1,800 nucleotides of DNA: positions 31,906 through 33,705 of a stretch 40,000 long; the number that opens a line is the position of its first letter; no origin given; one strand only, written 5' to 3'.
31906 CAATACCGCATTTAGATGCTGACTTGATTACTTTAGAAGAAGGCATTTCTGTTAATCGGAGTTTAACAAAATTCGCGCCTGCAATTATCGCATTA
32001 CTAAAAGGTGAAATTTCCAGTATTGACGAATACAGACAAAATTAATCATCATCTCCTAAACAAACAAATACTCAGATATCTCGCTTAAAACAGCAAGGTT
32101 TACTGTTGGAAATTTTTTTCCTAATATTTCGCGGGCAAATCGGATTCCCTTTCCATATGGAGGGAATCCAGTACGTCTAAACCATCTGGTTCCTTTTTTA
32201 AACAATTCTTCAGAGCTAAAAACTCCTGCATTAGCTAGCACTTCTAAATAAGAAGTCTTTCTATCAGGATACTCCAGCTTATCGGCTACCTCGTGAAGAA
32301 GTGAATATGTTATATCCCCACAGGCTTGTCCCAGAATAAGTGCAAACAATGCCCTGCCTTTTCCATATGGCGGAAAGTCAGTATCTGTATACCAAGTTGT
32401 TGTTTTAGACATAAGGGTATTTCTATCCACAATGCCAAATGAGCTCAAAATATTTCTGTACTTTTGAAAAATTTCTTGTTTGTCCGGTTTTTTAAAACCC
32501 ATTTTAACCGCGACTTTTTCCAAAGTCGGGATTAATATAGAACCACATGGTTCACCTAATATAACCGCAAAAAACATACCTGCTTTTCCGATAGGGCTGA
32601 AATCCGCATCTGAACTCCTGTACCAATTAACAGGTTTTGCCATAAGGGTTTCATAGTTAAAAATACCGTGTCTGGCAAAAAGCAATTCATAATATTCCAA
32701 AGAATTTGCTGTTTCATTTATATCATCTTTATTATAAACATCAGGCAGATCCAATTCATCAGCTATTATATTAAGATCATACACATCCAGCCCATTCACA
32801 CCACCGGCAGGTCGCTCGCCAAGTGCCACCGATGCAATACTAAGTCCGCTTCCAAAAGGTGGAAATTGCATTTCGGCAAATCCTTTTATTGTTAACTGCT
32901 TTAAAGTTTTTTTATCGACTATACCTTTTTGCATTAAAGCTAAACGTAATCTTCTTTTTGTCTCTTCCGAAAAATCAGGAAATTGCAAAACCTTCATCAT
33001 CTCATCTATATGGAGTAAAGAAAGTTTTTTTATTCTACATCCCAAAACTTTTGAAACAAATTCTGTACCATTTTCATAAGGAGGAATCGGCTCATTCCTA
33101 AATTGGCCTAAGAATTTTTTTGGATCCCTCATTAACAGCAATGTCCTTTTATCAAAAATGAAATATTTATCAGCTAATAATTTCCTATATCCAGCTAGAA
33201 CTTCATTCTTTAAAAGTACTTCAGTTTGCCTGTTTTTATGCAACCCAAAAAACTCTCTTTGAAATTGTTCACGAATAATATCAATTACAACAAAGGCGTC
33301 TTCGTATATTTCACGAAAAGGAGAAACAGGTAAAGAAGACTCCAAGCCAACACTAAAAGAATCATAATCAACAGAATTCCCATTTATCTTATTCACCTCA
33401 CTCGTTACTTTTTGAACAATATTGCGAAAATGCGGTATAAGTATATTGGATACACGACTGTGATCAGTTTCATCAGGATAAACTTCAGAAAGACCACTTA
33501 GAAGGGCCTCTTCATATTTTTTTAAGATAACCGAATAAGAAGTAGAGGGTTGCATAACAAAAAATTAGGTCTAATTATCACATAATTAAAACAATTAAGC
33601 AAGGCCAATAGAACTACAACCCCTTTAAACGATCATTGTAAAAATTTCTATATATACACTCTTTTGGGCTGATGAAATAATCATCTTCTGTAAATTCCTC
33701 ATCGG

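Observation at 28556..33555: Pair of paralogous cytoplasmic proteins built from an unassigned module of about 70-95 aa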

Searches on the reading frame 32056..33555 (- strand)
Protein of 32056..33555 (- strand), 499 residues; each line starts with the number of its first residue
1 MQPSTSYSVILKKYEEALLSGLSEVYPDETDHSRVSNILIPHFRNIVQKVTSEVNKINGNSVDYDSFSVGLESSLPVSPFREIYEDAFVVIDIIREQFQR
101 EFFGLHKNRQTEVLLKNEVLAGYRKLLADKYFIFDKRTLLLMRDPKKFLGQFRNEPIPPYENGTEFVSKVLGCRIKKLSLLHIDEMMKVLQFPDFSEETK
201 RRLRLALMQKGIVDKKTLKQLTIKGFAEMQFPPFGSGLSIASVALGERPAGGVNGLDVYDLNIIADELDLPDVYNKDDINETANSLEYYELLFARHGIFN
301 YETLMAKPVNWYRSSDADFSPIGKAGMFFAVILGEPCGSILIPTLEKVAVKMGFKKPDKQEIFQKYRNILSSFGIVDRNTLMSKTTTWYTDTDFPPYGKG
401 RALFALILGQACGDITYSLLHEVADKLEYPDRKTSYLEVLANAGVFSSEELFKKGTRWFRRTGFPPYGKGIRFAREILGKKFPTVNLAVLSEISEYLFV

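Call 3: search_protein_families(library=pfam, proteins=[window:32056-33555:-], max_evalue=1)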
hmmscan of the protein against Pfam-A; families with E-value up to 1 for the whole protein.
window:32056-33555:- (499 aa): 0 families

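Call 4: search_protein_families(library=ncbifam, proteins=[window:32056-33555:-], max_evalue=1)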
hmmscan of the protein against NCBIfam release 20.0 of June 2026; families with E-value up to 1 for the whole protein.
window:32056-33555:- (499 aa): 0 families

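Call 5: search_protein_families(library=phrogs, proteins=[window:32056-33555:-], max_evalue=1)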
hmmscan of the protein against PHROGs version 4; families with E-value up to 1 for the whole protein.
window:32056-33555:- (499 aa): 0 families

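Call 10: find_homologous_proteins(query=window:32056-33555:-)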
Query window:32056-33555:- (499 aa): 5 proteins with E <= 0.001 among 8000 candidates.
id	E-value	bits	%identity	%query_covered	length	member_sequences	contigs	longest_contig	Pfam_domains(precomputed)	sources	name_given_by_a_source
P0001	0.0e+0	1128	100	100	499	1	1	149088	-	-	-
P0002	3.7e-65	239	31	62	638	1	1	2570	-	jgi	-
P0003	1.5e-61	227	28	98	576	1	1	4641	-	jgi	-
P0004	6.1e-46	175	31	61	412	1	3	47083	-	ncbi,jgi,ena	-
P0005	2.7e-37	147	28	60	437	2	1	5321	-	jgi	-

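Call 23: find_encoding_contigs(protein=P0004, flank=10000, max_places=3)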
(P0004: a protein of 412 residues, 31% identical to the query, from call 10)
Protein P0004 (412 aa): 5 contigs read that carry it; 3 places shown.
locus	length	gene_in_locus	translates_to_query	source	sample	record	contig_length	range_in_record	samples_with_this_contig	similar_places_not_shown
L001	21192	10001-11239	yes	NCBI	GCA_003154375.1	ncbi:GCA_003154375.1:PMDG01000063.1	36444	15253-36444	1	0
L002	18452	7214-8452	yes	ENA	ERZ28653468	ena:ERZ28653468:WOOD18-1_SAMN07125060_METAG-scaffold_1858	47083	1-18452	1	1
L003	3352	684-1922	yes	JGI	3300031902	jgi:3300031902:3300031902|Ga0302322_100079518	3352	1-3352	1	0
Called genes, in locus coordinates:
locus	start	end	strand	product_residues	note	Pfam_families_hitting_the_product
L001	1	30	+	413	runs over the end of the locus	PF04932:Wzy_C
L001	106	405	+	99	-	-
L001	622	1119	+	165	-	PF00583:Acetyltransf_1, PF13673:Acetyltransf_10 (weak), PF13508:Acetyltransf_7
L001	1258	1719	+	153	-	-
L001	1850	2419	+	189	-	PF10543:ORF6N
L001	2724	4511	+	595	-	-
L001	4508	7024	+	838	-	-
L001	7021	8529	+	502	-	-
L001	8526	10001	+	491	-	-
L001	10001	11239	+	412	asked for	-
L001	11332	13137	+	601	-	-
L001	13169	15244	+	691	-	PF05226:CHASE2, PF00211:Guanylate_cyc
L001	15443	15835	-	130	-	-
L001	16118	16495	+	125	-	PF00551:Formyl_trans_N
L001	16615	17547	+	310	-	PF02388:FemAB, PF13480:Acetyltransf_6, PF02388:FemAB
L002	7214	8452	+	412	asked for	-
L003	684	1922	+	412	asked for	-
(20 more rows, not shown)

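Call 54: search_protein_families(library=padloc, proteins=[window:32056-33555:-], max_evalue=0.001)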
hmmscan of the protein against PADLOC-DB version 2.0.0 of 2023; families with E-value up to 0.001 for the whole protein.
window:32056-33555:- (499 aa): 0 families

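Call 60: list_cluster_members(proteins=[P0004, P0014, P0015, P0016, P0049, P0131, P0009, P0037, P0121, P0010])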
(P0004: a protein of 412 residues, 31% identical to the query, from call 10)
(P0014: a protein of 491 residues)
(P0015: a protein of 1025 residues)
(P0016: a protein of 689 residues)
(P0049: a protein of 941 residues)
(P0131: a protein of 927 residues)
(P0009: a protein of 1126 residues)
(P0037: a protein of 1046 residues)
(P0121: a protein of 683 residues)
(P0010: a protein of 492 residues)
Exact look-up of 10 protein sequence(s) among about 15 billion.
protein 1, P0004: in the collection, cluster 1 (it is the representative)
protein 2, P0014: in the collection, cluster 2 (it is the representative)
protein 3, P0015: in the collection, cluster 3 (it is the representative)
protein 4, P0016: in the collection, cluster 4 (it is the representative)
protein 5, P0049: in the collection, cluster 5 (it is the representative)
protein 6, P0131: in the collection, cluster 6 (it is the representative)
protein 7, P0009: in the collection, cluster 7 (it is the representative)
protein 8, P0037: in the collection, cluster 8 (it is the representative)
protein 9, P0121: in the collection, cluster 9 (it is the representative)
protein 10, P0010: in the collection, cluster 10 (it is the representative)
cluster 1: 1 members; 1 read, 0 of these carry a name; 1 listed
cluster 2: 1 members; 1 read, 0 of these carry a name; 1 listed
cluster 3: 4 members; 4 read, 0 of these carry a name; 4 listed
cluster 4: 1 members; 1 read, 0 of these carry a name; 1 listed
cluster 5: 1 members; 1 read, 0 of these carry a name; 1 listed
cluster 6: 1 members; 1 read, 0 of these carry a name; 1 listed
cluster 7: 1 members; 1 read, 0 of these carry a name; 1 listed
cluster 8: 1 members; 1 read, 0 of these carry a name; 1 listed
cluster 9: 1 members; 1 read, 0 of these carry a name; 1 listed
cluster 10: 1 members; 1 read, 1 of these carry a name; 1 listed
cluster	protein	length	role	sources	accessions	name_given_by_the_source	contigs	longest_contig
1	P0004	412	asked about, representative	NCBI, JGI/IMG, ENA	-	-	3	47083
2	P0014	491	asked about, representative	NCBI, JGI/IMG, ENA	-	-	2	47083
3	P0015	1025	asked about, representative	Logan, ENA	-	-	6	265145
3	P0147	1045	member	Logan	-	-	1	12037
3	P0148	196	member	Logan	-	-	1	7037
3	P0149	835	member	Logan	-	-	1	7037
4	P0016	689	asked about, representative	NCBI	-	-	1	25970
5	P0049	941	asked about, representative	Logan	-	-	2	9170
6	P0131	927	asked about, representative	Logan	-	-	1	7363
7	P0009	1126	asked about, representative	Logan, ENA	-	-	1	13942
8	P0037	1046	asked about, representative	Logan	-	-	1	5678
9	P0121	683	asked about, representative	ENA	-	-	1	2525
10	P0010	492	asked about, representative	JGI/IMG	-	protoheme ferro-lyase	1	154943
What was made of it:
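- Tried and rejected: One was an evidently wrong 'protoheme ferro-lyase' (call 60).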

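Call 63: predict_structure(alignment_id=A5)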
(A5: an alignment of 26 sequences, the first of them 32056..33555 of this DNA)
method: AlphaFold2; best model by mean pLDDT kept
length: 499 residues; sequences in the alignment: 26
mean_pLDDT: 81.7   pTM: 0.49
mean pLDDT of the five models: 81.7, 78.9, 77.9, 76.9, 76.0
residues with pLDDT >= 90: 213; 70-90: 195; 50-70: 58; < 50: 33
segments of 3 or more residues with pLDDT < 50: 1-4, 59-83, 105-107
pLDDT, mean of each block of 10 residues (from residue 1): 52 77 77 77 71 55 35 32 55 60 52 79 89 86 76 88 93 92 93 92 85 87 92 87 89 85 93 66 70 86 88 90 89 88 93 89 92 88 91 91 91 89 90 86 96 97 91 90 94 91
secondary structure, 60 per line:
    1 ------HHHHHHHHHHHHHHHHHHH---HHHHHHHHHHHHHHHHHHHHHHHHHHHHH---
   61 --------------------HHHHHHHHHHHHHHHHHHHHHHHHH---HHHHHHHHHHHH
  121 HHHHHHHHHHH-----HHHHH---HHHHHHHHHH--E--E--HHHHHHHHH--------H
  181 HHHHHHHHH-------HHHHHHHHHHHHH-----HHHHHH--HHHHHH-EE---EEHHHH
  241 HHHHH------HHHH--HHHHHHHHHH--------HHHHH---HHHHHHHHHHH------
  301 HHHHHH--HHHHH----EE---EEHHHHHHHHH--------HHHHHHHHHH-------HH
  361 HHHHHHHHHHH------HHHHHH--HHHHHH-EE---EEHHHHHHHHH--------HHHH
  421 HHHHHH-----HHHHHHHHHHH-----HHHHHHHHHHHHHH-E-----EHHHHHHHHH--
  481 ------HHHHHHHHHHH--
elements in order: H7-25 H29-57 H81-105 H109-131 H137-141 H145-154 H163-171 H180-189 H197-209 H215-220 H223-228 H237-245 H252-255 H258-267 H276-280 H284-294 H301-306 H309-313 H325-333 H342-351 H359-371 H378-383 H386-391 H400-408 H417-426 H432-442 H448-461 H470-478 H487-497
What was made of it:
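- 33211..33555 (-): B residues 1-115: family N-terminal domain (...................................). Predicted as 3-4 long helices with a disordered loop at 59-83. AF2 pLDDT about 50-77 (call 63).
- On Known alpha-solenoid repeats (TPR, HEAT/ARM, PUF, ankyrin, pentapeptide etc.): pTM of 0.49 with high local pLDDT indicates separate domains, not a rigid solenoid (call 63).
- Full-length B has module pLDDT of about 85-97 but pTM 0.49, i.e. beads on a string (call 63). There is an N-terminal helical domain typical of oligomerisation modules (call 63). Modules behave as independent beads (pTM 0.49, call 63).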

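Call 66: fold_search(model_id=the predicted structure, library=pdb)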
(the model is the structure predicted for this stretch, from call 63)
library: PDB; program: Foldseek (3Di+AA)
matches with E <= 10: 62; with E <= 0.001: 0
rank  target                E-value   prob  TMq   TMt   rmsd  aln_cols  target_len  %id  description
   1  7njk_d                6.0e-01  0.08  0.09  0.10  43.1       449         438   11  Mycobacterium smegmatis ATP synthase state 1a (released 2021-10-27)
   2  7woo_D                1.1e+00  0.05  0.09  0.06  25.1       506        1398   13  Cryo-EM structure of the inner ring protomer of the Saccharomyces cerevisiae nuclear pore complex (released 2022-04-13)
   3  6wjn_U                1.5e+00  0.05  0.13  0.09  25.8       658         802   11  SD-like state of human 26S Proteasome with non-cleavable M1-linked hexaubiquitin and E3 ubiquitin ligase E6AP/UBE3A (released 2020-08-05)
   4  9ijj_l                1.6e+00  0.06  0.13  0.09  22.8       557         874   12  In situ structure of the central apparatus in mouse sperm axoneme. (released 2025-06-04)
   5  9hcj_T0               1.6e+00  0.04  0.12  0.08  25.2       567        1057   13  D. discoideum nuclear pore complex (released 2024-12-25)
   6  9bv3_W                2.1e+00  0.04  0.10  0.11  25.2       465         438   10  M1B Midnolin-Proteasome (released 2025-06-11)
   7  3gq2_A                2.4e+00  0.05  0.11  0.09  22.1       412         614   11  Crystal Structure of the Dimer of the p115 Tether Globular Head Domain (released 2009-11-03)
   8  8usb_W                2.7e+00  0.04  0.11  0.12  25.5       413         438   12  Non-substrate-engaged human 26S proteasome with Nub1/FAT10 bound to Rpn1 (released 2024-11-06)
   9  9v59_A                3.0e+00  0.02  0.09  0.09  20.8       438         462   12  Crystal structure of calcium indicator WHaloCaMP1a labeled with BD566-HTL substrate (released 2025-06-11)
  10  8g08_d                3.3e+00  0.05  0.11  0.12  38.5       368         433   12  Cryo-EM structure of SQ31f-bound Mycobacterium smegmatis ATP synthase rotational state 1 (backbone model) (released 2023-02-15)
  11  7cxg_A                3.4e+00  0.02  0.08  0.11  20.9       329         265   13  The ligand-free structure of human PPARgamma LBD Q286E mutant (released 2021-09-01)
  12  4n5a                  3.6e+00  0.03  0.11  0.10  30.1       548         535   13  Crystal structure of Efr3 (released 2014-01-22)
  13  2xgj_B                3.7e+00  0.03  0.09  0.07  24.7       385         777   12  Structure of Mtr4, a DExH helicase involved in nuclear RNA processing and surveillance (released 2010-06-23)
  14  9e2k_B                3.7e+00  0.02  0.10  0.09  29.2       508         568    9  Variediene synthase with one cyclase (conformation 1) (released 2025-05-21)
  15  7peq_AE               4.4e+00  0.01  0.09  0.09  28.9       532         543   11  Model of the outer rings of the human nuclear pore complex (released 2021-10-20)
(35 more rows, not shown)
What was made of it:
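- On Known alpha-solenoid repeats (TPR, HEAT/ARM, PUF, ankyrin, pentapeptide etc.): Foldseek hits to solenoids have TM-scores of at most 0.13 (call 66).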

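Call 72: search_protein_families(library=pfam, alignment_id=A6, max_evalue=0.1)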
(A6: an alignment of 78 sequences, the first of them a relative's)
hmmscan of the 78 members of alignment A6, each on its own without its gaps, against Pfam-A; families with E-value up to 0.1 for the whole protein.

A. member 1, P0001 (499 aa): 0 families

B. families by the number of members that match (of 78 scanned): 149 families (the first 25 are shown)
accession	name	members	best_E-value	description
PF13443.12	HTH_26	19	3.2e-07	Cro/C1-type HTH DNA-binding domain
PF06514.17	PsbU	12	5.2e-07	Photosystem II 12 kDa extrinsic protein (PsbU)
PF19818.4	DUF6301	6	2.5e-07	Family of unknown function (DUF6301)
PF15751.10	FANCA_interact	4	4.3e-07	FAAP20 FANCA interaction domain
PF04545.22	Sigma70_r4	4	0.00019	Sigma-70, region 4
PF17573.8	GA-like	4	0.00061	GA-like domain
PF18362.6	THB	4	0.00068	Tri-helix bundle domain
PF07498.18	Rho_N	4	0.028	Rho termination factor, N-terminal domain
PF02516.20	STT3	3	2.8e-05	Oligosaccharyl transferase STT3, N-terminal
PF02216.22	B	3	9.8e-05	B domain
PF03475.19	YiiM_3-alpha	3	0.0007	YiiM-like, 3-alpha helix domain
PF07560.16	DUF1539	3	0.0028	Domain of Unknown Function (DUF1539)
PF25714.1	Phage_HCP1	2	0.001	Head completion protein 1, phage connector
PF13828.11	DUF4190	2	0.0039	Domain of unknown function (DUF4190)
PF02954.25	HTH_8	2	0.013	Bacterial regulatory protein, Fis family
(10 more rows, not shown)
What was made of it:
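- Closest known: PsbU / ComEA-type. Same: PsbU is the second most frequent weak Pfam hit (12 of 78 members, best E 5e-7 summed over repeats, call 72).
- Closest known: Cro/C1. Same: It is the most frequent weak Pfam hit (19 of 78 members, call 72).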
